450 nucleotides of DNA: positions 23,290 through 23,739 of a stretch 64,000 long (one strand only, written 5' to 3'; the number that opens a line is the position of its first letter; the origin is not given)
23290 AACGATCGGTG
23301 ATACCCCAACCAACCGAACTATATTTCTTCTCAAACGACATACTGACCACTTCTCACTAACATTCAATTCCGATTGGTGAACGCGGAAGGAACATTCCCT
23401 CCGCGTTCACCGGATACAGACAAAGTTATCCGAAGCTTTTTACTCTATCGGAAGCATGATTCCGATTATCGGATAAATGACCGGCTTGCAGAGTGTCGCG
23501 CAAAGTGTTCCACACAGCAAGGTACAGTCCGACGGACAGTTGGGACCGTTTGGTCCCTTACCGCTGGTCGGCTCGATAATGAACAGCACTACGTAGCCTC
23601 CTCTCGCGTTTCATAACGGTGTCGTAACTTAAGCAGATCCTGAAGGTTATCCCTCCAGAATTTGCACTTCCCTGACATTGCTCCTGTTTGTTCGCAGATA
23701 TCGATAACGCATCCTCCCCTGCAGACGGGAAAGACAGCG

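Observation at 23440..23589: Hidden 49-codon ORF with five cysteines at strict CX3C spacing, its own GGAGG site and a TAGTG stop/start overlap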

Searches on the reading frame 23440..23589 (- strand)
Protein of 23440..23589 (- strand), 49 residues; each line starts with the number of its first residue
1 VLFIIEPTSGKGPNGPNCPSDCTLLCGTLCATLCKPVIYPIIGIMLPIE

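Call 8: search_protein_families(library=ncbifam, proteins=[window:23440-23589:-], max_evalue=0.1)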
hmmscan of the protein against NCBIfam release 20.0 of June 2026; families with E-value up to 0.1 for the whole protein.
window:23440-23589:- (49 aa): 0 families

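Call 9: search_protein_families(library=pfam, proteins=[window:23440-23589:-], max_evalue=0.1)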
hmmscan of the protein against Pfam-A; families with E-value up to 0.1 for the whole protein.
window:23440-23589:- (49 aa): 0 families

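Call 11: find_homologous_proteins(query=window:23443-23589:-, max_evalue=10)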
Query seq(49 aa): no candidate shares three 5-residue words with the query. No homologue found.

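Call 43: find_homologous_proteins(query=A3, max_evalue=10)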
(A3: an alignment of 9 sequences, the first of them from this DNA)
Query A3 (9 sequences) (49 aa, profile of the alignment): 7 proteins with E <= 10 among 133 candidates.
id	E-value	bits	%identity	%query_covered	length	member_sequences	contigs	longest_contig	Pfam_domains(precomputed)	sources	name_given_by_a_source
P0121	6.4e-18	82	58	96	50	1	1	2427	-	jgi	-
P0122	2.6e-17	80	57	47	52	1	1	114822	-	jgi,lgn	-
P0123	1.5e-16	78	54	96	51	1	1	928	-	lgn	-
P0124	5.7e-12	63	50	90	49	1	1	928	-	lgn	-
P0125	7.9e-6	44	55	61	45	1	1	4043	-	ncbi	-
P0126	4.0e-5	41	33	90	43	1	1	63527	-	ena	-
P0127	4.8e-1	28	50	41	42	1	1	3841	-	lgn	-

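Call 45: find_encoding_contigs(protein=P0122, flank=8000, max_places=3)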
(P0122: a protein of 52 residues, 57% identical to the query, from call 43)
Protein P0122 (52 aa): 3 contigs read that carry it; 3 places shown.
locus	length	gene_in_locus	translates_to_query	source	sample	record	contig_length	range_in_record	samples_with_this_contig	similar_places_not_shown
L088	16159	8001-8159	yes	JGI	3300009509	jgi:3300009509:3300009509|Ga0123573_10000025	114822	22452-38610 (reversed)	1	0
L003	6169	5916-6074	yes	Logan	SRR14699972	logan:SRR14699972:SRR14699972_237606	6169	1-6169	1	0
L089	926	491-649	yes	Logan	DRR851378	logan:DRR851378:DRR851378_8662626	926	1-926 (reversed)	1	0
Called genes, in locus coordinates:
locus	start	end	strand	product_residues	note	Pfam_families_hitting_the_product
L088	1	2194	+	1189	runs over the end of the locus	PF05359:DUF748 (faint), PF27051:TamB_N (faint), PF04357:TamB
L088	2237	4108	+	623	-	PF07244:POTRA, PF01103:Omp85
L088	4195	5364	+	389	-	PF00266:Aminotran_5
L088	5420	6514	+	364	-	PF02568:ThiI (faint), PF03054:tRNA_Me_trans, PF20259:tRNA_Me_trans_M, PF20258:tRNA_Me_trans_C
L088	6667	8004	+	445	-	PF04055:Radical_SAM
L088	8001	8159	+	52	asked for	-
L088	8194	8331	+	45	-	-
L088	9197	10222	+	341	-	PF04055:Radical_SAM, PF13186:SPASM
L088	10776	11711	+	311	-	PF04055:Radical_SAM, PF13186:SPASM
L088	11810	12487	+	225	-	PF00753:Lactamase_B, PF13483:Lactamase_B_3, PF12706:Lactamase_B_2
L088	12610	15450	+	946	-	PF05170:AsmA, PF05359:DUF748, PF13116:YhdP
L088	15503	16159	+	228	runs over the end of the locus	PF00528:BPD_transp_1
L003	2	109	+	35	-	?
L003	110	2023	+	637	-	PF07244:POTRA, PF01103:Omp85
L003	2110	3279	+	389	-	PF00266:Aminotran_5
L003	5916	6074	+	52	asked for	-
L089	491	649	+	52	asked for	-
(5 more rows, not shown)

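Call 46: find_encoding_contigs(protein=P0125, flank=5000, max_places=3)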
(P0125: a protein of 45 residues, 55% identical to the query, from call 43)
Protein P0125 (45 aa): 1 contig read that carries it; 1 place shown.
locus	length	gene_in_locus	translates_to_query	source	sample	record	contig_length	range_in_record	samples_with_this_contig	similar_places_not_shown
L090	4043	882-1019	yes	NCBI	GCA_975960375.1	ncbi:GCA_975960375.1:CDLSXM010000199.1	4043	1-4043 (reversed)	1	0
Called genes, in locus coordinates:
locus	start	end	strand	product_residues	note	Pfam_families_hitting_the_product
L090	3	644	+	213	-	?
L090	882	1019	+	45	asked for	-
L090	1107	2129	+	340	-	PF04055:Radical_SAM, PF13186:SPASM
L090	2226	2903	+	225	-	PF00753:Lactamase_B, PF13483:Lactamase_B_3, PF12706:Lactamase_B_2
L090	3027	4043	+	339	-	?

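Call 47: find_encoding_contigs(protein=P0127, flank=5000, max_places=3)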
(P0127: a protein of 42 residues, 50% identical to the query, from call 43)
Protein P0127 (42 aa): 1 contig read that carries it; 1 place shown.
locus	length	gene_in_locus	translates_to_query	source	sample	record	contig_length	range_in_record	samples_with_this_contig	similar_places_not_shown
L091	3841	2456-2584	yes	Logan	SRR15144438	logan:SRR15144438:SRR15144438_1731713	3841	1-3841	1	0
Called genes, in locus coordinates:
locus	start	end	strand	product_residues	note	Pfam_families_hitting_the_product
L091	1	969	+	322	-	?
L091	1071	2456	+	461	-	PF04055:Radical_SAM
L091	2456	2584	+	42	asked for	-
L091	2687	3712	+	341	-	PF04055:Radical_SAM, PF13186:SPASM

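Call 48: find_encoding_contigs(protein=P0121, flank=5000, max_places=3)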
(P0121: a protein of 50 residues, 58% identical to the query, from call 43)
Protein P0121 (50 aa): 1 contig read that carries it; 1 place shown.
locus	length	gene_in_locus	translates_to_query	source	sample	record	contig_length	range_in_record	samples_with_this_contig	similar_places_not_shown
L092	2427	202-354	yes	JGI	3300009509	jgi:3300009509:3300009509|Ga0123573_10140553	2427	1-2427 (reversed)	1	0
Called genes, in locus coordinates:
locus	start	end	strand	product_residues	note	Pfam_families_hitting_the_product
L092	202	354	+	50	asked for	-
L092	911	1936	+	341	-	PF04055:Radical_SAM, PF13186:SPASM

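Call 69: search_protein_representatives(alignment_id=A5)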
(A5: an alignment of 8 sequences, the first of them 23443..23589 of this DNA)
Query: 8 sequences, 49 profile positions. Proteins with E-value up to 0.001 (for the whole library): 10; up to 1e-10: 3; up to 1e-30: 0. The best 10 are listed.
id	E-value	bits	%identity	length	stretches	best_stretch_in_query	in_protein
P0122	6.0e-21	90.4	-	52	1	1-48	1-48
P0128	1.2e-15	73.4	-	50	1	1-48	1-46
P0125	1.3e-12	63.7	-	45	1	1-47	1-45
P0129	6.8e-10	55.0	-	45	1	1-44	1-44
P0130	3.0e-08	49.7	-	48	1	1-48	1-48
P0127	3.1e-08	49.7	-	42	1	1-47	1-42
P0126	9.0e-08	48.2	-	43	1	1-49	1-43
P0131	2.1e-05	40.6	-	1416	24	22-37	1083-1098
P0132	2.3e-04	37.2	-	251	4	6-31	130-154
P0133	8.4e-04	35.5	-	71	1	1-49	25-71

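Call 73: find_encoding_contigs(protein=P0130, flank=5000, max_places=3)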
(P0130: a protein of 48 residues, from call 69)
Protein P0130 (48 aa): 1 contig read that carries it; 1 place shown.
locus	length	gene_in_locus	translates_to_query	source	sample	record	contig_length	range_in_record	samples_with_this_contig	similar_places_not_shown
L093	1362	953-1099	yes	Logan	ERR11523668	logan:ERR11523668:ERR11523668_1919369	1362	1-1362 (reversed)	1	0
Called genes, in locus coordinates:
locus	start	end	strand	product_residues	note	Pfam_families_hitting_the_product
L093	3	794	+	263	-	?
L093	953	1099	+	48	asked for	-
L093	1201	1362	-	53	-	?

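Call 74: search_protein_families(library=pfam, proteins=[L093:3-794:+], max_evalue=0.001)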
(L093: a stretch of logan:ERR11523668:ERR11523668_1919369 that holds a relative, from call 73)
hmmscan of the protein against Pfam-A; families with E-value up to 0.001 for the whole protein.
L093:3-794:+ (263 aa): 0 families

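Call 84: find_encoding_contigs(protein=P0133, flank=6000, max_places=3)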
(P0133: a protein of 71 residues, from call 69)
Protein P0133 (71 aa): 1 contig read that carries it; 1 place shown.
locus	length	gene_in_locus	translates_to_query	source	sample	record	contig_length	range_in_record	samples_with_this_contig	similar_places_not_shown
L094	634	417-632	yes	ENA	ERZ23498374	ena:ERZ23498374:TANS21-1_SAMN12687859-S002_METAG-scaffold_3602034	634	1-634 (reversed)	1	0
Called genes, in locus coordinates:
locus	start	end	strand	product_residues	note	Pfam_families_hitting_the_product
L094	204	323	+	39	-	-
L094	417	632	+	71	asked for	?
